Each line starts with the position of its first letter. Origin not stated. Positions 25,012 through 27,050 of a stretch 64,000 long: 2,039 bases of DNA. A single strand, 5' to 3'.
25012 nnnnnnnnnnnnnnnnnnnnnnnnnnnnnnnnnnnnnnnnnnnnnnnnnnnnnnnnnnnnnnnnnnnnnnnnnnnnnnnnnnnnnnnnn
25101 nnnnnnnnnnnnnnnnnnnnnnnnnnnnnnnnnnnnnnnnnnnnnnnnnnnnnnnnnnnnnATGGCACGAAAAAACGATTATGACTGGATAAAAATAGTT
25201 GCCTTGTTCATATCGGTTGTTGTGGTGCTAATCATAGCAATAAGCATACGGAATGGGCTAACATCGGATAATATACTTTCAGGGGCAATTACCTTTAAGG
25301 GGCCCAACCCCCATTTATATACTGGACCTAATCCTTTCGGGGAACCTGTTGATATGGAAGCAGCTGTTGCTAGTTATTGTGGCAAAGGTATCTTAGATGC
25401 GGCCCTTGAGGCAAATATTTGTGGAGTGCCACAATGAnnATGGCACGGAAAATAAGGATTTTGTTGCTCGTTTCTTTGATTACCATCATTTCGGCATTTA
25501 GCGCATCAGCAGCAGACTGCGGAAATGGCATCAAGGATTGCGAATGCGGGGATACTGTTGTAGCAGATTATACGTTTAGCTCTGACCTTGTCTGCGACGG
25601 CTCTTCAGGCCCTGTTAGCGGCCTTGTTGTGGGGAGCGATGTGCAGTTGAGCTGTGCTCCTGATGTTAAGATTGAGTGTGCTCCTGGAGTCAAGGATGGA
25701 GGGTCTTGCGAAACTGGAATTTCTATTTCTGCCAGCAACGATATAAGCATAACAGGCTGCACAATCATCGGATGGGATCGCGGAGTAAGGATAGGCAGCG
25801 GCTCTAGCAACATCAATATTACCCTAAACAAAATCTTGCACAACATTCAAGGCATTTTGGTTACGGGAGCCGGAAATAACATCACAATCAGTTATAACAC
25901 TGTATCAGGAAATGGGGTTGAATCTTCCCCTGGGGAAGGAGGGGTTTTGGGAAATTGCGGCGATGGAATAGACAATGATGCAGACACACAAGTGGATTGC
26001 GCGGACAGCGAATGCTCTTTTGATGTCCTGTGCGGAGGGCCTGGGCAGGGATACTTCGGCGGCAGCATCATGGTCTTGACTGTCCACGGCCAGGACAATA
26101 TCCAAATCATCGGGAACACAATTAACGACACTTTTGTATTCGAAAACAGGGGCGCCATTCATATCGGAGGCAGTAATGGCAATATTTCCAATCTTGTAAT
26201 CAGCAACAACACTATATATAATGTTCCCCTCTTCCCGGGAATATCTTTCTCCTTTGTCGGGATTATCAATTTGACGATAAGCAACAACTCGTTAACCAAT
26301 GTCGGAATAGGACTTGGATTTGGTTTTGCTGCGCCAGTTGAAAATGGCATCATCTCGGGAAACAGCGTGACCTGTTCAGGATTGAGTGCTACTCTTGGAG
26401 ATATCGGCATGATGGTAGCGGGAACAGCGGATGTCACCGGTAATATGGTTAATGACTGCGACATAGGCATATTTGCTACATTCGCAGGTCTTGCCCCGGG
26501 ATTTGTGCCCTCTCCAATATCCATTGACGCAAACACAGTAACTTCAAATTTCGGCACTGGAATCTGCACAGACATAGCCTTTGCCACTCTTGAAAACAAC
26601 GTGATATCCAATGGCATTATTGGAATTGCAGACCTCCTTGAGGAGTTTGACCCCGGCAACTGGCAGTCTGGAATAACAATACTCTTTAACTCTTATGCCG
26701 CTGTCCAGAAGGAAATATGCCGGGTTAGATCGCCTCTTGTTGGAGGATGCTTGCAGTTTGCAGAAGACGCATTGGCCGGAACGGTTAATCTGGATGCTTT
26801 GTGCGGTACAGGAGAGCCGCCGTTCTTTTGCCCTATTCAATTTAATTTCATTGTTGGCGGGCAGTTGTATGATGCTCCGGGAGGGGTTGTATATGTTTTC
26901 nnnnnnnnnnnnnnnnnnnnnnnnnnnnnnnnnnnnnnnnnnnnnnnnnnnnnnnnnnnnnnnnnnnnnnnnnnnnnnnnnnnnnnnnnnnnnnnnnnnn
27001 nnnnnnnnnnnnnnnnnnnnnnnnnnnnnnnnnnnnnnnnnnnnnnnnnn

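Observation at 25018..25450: Two small ORFs echo the N-terminus and start context of the giant gene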

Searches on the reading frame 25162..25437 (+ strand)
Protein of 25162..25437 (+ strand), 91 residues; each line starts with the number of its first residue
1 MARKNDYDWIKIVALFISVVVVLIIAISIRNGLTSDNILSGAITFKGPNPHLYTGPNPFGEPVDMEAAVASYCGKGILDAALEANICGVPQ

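Call 11: search_protein_families(library=pfam, proteins=[window:25162-25437:+], max_evalue=0.01)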
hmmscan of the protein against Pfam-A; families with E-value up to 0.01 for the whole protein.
window:25162-25437:+ (91 aa): 0 families

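Call 12: find_encoding_contigs(protein=window:25162-25437:+, flank=10000, max_places=10)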
Protein window:25162-25437:+ (91 aa): 12 contigs read that carry it; 10 places shown.
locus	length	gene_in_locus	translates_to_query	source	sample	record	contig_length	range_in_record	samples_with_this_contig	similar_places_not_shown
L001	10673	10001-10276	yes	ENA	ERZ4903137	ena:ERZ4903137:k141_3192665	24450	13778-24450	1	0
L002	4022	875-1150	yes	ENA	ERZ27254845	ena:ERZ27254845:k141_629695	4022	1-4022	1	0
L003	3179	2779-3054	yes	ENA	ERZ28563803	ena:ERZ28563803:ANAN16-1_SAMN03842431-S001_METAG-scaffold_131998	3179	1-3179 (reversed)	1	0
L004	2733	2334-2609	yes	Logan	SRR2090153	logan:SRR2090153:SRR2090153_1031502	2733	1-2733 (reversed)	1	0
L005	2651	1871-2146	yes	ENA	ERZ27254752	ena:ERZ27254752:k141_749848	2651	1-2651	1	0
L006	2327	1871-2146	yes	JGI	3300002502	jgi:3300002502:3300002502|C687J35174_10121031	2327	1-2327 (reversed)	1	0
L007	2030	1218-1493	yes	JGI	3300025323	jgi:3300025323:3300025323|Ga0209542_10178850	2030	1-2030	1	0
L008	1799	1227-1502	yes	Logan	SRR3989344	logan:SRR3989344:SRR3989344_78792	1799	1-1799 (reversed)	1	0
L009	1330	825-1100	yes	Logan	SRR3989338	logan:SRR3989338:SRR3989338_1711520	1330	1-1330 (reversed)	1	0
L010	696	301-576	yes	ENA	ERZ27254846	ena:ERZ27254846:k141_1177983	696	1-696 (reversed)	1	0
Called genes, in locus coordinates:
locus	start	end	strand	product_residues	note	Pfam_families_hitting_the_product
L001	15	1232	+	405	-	PF00389:2-Hacid_dh, PF03446:NAD_binding_2 (faint), PF02826:2-Hacid_dh_C, PF22629:ACT_AHAS_ss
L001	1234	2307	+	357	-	PF00266:Aminotran_5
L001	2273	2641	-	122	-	-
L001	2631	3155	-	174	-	-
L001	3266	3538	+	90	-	-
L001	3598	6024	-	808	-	PF02359:CDC48_N, PF06414:Zeta_toxin (faint), PF02933:CDC48_2, PF00004:AAA, PF13191:AAA_16 (weak), PF17862:AAA_lid_3, PF00004:AAA, PF17862:AAA_lid_3, +25 more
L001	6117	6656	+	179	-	PF01909:NTP_transf_2, PF18765:Polbeta (weak)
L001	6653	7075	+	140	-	-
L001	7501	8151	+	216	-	PF00702:Hydrolase, PF12710:HAD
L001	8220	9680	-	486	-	PF02310:B12-binding, PF04055:Radical_SAM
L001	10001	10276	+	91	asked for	-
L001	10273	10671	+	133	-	?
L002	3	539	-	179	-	?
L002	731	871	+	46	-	-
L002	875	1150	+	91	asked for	-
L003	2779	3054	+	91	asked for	-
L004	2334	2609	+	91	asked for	-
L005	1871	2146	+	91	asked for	-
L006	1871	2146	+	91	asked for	-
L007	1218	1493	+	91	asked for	-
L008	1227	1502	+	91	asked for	-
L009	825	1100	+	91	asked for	-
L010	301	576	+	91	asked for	-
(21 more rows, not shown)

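Call 19: find_homologous_proteins(query=window:25162-25437:+, max_evalue=0.01)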
Query window:25162-25437:+ (91 aa): 2 proteins with E <= 0.01 among 3 candidates.
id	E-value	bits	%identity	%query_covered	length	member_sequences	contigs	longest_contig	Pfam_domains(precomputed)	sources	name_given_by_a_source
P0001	7.0e-53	194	99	100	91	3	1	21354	-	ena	-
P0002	1.6e-35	139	70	100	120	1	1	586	-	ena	-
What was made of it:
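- Tried and rejected: Only a 99% variant and the 70% relative P0002 were found (call 19).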

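Call 21: find_encoding_contigs(protein=P0001, flank=10000, max_places=6)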
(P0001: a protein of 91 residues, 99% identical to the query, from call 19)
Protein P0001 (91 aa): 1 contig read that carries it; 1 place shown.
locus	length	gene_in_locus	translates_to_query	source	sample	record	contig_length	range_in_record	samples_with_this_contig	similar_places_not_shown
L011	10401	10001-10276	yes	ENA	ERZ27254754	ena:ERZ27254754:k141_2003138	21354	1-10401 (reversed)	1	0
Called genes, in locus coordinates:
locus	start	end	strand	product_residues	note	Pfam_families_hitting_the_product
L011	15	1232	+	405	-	PF00389:2-Hacid_dh, PF03446:NAD_binding_2 (faint), PF02826:2-Hacid_dh_C, PF22629:ACT_AHAS_ss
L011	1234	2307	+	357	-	PF00266:Aminotran_5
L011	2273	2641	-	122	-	-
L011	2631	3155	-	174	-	-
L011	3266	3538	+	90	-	-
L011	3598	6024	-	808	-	PF02359:CDC48_N, PF06414:Zeta_toxin (faint), PF07726:AAA_3 (faint), PF02933:CDC48_2, PF00004:AAA, PF17862:AAA_lid_3, PF00004:AAA, PF17862:AAA_lid_3, +23 more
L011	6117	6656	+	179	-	PF01909:NTP_transf_2, PF18765:Polbeta (weak)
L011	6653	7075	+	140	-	-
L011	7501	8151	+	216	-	PF00702:Hydrolase, PF12710:HAD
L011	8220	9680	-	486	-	PF02310:B12-binding, PF04055:Radical_SAM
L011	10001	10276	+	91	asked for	-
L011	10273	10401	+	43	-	?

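Call 22: find_encoding_contigs(protein=P0002, flank=10000, max_places=6)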
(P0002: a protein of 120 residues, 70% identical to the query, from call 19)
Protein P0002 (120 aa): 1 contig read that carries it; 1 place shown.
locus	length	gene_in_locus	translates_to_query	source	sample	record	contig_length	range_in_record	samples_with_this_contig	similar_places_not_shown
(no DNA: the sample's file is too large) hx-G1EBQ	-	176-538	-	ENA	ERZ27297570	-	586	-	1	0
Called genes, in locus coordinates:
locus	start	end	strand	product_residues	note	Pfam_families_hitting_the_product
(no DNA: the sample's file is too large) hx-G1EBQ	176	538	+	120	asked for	-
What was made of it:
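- P0002 is a single 586-nt contig with no retrievable DNA, and its long ORF may only reflect the gene caller taking the longest frame (call 22).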

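Call 24: find_related_loci(query=A1, collection=genome_contigs, flank=10000)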
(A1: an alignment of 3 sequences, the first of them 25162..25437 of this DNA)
Query A1 (91 aa) in genome_contigs; peptide patterns used: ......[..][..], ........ (x = any residue, [..] = any of these).
48 stretches matched a pattern, but none encodes a relative of the query by tblastn (E <= 1e-3).

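Call 25: find_related_loci(query=A1, collection=metagenome_contigs, flank=10000)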
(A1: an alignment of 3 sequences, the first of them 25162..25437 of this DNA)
Query A1 (91 aa) in metagenome_contigs; peptide patterns used: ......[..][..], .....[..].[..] (x = any residue, [..] = any of these).
165 stretches matched a pattern; 1 encode a relative of the query (tblastn E <= 1e-3); 1 distinct loci.
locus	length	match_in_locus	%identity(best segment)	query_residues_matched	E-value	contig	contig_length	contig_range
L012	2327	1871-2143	100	1-91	4e-61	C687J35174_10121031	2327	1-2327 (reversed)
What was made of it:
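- Tried and rejected: The JGI metagenome scan returned only the same population (call 25).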

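Call 36: search_protein_representatives(alignment_id=A1)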
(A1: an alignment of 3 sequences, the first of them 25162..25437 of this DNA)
Query: 3 sequences, 91 profile positions. Proteins with E-value up to 0.001 (for the whole library): 2; up to 1e-10: 1; up to 1e-30: 1. The best 2 are listed.
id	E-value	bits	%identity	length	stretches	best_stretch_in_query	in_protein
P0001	3.5e-55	200.0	-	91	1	1-91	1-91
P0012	9.8e-06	41.6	-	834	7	50-91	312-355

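Call 54: search_protein_families(library=ncbifam, proteins=[window:25162-25437:+], max_evalue=0.1)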
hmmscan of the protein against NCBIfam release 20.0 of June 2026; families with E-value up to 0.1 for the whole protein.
window:25162-25437:+ (91 aa): 0 families

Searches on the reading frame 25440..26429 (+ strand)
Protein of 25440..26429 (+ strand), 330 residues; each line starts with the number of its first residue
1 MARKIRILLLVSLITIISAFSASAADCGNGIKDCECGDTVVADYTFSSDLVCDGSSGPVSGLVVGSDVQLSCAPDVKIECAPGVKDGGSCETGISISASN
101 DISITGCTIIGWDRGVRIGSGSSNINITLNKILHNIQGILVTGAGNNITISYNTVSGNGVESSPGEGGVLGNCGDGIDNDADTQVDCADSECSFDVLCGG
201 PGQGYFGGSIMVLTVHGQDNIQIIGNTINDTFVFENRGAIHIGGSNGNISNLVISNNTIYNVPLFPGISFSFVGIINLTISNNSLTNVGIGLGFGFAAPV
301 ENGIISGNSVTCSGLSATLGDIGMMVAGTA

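Call 26: find_homologous_proteins(query=window:25440-26429:+, max_evalue=0.001)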
Query window:25440-26429:+ (330 aa): 2 proteins with E <= 0.001 among 4477 candidates.
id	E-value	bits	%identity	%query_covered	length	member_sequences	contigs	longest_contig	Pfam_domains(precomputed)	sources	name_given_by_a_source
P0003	2.0e-117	410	99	59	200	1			PF13229.13,PF05048.20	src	-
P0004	4.0e-5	41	33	27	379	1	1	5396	PF00404.25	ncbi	ncbi:MAG: dockerin type I repeat-containing protein [Planctomycetota bacterium]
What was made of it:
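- On Silent-cassette gene-conversion antigenic variation: A search of 5.8 billion proteins found no paralogue (call 26).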

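Call 59: predict_structure(protein=window:25440-26429:+)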
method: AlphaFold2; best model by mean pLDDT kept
length: 330 residues; sequences in the alignment: 1
mean_pLDDT: 42.6   pTM: 0.43
mean pLDDT of the five models: 42.6, 41.2, 40.6, 37.7, 37.2
residues with pLDDT >= 90: 0; 70-90: 3; 50-70: 105; < 50: 222
segments of 3 or more residues with pLDDT < 50: 17-25, 56-60, 85-92, 135-139, 142-148, 151-330
pLDDT, mean of each block of 10 residues (from residue 1): 56 52 48 56 62 51 58 63 43 55 66 54 57 48 48 37 26 28 28 24 26 39 38 39 36 36 33 37 36 34 33 32 28
secondary structure, 60 per line:
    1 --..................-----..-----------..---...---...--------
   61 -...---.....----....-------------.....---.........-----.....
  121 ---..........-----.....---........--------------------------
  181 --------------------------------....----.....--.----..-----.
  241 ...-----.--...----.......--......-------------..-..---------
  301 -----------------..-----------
elements in order: H3-20 E44-46 E50-52 E62-64 E68-72 E77-80 E94-98 E102-110 E116-120 E124-133 E139-143 E147-154 E213-216 E221-225 E240-243 E252-254 E259-265 E268-273
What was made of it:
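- Tried and rejected: An AlphaFold2 single-sequence model of giant residues 1-330 had mean pLDDT 42.6 and was unusable, so no fold search was run (call 59).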

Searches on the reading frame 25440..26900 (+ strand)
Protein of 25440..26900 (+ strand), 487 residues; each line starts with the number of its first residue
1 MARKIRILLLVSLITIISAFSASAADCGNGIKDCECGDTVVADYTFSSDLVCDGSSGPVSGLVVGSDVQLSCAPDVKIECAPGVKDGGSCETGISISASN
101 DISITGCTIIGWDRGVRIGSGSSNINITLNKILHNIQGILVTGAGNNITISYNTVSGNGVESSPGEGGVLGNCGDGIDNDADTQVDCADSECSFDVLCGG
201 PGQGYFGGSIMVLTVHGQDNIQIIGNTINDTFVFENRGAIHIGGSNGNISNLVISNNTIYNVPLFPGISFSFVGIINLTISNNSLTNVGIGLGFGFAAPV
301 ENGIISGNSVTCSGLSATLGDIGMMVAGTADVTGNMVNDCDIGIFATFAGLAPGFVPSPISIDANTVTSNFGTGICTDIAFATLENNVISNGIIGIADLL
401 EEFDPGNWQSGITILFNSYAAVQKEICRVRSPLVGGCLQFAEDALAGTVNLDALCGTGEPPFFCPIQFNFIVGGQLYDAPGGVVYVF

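Call 54: search_protein_families(library=ncbifam, proteins=[window:25440-26900:+], max_evalue=0.1)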
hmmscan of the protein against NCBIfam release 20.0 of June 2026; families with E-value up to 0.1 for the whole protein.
window:25440-26900:+ (487 aa): 2 families
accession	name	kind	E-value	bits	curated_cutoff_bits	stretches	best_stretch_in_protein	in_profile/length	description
NF033662.1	acid_disulf_rpt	repeat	5.3e-07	29.3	41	1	172-198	6-32/32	acidic double-disulfide repeat-containing protein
TIGR04247.1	NosD_copper_fam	subfamily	0.0022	16.6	300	1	88-159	216-286/377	nitrous oxide reductase family maturation protein NosD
